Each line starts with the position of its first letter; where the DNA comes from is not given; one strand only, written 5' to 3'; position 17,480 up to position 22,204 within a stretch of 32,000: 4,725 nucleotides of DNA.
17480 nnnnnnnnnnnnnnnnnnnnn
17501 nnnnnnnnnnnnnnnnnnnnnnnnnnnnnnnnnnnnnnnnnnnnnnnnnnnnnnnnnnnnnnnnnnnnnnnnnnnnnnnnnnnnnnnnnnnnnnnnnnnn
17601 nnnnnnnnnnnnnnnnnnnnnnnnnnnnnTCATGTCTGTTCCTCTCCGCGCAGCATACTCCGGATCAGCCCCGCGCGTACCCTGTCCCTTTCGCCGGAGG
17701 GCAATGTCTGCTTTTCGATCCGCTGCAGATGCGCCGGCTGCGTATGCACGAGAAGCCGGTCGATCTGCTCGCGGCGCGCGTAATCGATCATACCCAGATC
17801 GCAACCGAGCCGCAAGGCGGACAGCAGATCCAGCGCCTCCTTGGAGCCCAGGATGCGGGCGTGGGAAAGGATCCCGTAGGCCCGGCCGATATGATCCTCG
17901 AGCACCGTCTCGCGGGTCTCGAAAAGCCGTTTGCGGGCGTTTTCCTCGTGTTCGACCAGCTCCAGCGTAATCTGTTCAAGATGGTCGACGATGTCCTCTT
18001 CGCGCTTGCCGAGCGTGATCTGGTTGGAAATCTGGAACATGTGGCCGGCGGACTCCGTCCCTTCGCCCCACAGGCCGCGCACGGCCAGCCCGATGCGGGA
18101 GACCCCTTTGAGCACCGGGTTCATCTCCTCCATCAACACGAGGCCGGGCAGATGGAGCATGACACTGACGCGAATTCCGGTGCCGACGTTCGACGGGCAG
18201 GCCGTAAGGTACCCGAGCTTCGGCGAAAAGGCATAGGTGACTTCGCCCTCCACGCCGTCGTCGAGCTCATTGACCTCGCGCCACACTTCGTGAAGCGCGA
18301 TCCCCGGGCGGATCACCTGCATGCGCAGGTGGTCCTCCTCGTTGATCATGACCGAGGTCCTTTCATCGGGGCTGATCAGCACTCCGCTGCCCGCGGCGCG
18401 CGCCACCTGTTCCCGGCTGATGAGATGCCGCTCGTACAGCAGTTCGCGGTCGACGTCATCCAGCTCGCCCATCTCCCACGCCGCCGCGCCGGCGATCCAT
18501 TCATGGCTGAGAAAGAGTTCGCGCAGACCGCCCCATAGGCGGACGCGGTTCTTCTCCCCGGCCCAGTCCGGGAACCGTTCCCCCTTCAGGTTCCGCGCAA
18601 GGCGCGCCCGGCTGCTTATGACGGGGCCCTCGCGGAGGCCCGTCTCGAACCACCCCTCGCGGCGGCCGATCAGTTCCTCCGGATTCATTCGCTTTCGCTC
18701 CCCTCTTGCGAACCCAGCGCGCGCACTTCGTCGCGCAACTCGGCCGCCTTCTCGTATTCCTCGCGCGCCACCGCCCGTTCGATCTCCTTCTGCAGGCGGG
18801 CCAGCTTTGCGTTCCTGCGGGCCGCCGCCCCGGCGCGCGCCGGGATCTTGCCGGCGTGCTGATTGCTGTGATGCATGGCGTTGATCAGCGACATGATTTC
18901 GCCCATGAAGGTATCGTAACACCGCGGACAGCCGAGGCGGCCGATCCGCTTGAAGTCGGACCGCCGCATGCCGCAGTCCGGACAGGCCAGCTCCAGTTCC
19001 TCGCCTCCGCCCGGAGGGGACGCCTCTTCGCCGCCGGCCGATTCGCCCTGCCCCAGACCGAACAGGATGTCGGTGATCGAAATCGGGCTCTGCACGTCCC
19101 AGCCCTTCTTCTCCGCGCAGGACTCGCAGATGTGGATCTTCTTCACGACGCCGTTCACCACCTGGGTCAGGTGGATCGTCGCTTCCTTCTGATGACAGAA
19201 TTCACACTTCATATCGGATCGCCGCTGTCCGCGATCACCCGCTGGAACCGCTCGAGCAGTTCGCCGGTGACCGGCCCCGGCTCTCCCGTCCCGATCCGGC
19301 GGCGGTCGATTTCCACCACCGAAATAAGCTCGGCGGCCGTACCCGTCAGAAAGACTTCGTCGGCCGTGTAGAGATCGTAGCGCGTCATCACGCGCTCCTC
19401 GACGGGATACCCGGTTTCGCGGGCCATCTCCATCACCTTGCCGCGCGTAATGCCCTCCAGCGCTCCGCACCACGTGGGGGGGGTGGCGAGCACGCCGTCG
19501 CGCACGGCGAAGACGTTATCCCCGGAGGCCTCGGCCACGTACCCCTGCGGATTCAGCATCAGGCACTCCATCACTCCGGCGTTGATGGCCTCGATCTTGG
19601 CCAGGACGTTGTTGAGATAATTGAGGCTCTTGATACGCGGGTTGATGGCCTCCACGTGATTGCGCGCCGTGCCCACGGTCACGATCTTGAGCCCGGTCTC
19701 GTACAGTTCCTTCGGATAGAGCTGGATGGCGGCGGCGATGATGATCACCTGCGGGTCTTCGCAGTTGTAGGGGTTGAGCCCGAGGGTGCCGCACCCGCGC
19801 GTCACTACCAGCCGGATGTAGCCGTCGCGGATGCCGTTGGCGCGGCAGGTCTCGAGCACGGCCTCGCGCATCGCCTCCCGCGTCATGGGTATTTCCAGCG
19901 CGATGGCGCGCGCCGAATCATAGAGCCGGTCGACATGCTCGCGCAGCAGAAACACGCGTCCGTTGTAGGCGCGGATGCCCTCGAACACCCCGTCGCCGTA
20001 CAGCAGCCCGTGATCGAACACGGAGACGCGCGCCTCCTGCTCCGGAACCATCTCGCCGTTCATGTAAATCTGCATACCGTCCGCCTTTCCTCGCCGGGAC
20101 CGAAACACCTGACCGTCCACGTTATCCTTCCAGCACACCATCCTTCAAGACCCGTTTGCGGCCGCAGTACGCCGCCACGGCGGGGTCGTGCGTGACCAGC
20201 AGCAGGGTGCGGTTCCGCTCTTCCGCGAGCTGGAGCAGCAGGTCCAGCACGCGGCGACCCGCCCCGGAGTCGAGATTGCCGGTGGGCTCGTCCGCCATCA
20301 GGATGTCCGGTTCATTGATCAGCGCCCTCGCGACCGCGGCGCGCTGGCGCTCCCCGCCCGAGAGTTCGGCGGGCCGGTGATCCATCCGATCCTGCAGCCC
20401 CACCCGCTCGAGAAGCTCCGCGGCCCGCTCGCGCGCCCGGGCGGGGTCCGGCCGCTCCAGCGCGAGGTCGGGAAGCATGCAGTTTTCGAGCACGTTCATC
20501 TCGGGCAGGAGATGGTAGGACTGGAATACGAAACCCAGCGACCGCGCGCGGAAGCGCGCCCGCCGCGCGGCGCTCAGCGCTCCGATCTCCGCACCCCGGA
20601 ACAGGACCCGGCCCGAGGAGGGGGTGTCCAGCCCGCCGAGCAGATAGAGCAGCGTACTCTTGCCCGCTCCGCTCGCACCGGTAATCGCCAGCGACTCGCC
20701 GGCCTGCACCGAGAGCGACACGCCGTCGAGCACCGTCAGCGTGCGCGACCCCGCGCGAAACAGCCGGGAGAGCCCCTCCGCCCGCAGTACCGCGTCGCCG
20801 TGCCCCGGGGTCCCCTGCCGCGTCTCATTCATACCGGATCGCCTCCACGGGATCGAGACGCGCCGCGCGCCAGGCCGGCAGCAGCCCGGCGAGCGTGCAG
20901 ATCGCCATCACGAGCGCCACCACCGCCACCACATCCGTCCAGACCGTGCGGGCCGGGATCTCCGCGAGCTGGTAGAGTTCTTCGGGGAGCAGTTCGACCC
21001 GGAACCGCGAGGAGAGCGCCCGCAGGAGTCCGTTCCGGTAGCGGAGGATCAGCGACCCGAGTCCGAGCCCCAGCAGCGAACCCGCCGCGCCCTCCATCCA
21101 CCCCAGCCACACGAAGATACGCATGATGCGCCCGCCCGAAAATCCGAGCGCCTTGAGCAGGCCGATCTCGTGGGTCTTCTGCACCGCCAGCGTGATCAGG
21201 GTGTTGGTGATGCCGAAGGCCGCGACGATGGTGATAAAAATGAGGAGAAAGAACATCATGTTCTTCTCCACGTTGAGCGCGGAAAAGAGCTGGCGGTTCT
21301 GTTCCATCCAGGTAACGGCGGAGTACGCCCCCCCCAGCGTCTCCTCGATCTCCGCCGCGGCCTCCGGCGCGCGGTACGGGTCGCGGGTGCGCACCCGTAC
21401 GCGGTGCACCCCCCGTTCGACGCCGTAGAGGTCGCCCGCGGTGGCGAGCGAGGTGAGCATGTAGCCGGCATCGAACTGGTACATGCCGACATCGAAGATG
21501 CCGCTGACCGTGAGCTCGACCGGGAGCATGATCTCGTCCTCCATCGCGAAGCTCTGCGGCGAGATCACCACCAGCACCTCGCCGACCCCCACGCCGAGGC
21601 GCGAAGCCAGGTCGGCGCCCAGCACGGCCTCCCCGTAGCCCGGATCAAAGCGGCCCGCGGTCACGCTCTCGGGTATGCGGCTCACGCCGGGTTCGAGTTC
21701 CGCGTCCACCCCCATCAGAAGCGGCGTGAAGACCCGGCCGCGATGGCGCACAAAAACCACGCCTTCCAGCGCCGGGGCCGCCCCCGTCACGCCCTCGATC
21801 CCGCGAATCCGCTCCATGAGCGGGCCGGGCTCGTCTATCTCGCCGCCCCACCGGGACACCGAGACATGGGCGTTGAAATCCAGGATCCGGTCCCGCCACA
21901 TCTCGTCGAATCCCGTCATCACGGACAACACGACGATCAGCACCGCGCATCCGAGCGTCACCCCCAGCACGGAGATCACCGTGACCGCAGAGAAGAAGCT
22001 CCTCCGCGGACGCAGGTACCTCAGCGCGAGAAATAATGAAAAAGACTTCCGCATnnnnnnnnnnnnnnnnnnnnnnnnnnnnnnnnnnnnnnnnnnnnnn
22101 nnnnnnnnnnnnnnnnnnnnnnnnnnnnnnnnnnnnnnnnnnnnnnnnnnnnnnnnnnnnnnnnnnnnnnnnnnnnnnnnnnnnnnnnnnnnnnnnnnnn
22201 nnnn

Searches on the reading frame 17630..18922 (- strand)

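Call 16: search_protein_families(library=pfam, proteins=[window:17630-18922:-], max_evalue=0.001)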
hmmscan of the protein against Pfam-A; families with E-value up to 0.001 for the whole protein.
window:17630-18922:- (430 aa): 1 family
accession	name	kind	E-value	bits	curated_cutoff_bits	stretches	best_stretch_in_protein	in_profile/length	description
PF00217.24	ATP-gua_Ptrans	-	4.1e-63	212.9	22.4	1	149-328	22-202/203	ATP:guanido phosphotransferase, C-terminal catalytic domain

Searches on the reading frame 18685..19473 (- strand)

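Call 80: search_protein_families(library=pfam, proteins=[window:18685-19473:-], max_evalue=0.001)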
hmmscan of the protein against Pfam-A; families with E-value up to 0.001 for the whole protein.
window:18685-19473:- (262 aa): 1 family
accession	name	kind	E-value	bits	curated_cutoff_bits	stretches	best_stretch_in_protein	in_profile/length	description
PF02151.25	UVR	-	3.9e-08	33.2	21.5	1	223-255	3-35/36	UvrB/uvrC motif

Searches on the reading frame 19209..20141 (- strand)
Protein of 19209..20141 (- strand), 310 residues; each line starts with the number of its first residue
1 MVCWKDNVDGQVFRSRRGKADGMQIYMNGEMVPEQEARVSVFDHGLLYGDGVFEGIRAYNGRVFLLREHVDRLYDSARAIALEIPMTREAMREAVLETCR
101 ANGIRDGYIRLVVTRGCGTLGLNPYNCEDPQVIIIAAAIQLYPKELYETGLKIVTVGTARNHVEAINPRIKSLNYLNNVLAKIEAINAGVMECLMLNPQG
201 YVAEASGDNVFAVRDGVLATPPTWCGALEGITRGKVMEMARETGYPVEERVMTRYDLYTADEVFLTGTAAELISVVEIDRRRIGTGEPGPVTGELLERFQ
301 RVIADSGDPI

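Call 16: search_protein_families(library=pfam, proteins=[window:19209-20141:-], max_evalue=0.001)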
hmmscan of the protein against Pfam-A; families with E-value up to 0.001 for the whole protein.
window:19209-20141:- (310 aa): 1 family
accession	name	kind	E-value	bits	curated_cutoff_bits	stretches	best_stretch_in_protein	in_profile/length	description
PF01063.24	Aminotran_4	-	2e-60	204.9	28.5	1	51-278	1-223/223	Amino-transferase class IV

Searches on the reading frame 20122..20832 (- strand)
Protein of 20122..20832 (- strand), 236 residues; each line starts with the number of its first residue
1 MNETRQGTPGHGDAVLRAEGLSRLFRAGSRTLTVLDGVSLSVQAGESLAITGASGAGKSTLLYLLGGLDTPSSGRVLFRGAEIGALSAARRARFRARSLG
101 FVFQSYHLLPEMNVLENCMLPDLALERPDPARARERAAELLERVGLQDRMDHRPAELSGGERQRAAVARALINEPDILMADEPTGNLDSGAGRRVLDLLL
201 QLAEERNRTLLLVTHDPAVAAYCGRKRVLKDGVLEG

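Call 16: search_protein_families(library=pfam, proteins=[window:20122-20832:-], max_evalue=0.001)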
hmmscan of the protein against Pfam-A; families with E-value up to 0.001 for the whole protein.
window:20122-20832:- (236 aa): 4 families
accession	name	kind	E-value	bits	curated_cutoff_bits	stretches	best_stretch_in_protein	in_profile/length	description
PF00005.33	ABC_tran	-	1.3e-35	123.4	25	1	35-184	1-136/137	ABC transporter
PF13304.12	AAA_21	-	1.6e-07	32.1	27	0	154-219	235-302/304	AAA domain, putative AbiEii toxin, Type IV TA system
PF13555.12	AAA_29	-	0.00036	20.7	27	1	36-62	13-39/61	P-loop containing region of AAA domain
PF13481.12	AAA_25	-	0.00075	19.6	27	0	43-124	31-121/195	AAA domain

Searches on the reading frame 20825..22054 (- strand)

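Call 16: search_protein_families(library=pfam, proteins=[window:20825-22054:-], max_evalue=0.001)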
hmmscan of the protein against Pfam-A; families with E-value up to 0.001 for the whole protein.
window:20825-22054:- (409 aa): 2 families
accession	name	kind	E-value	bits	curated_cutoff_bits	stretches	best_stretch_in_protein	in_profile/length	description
PF12704.14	MacB_PCD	-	1.6e-18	68.2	27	1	25-238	1-206/207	MacB-like periplasmic core domain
PF02687.27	FtsX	-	6.7e-15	55.6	25.5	1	269-402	2-120/120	FtsX-like permease C-terminal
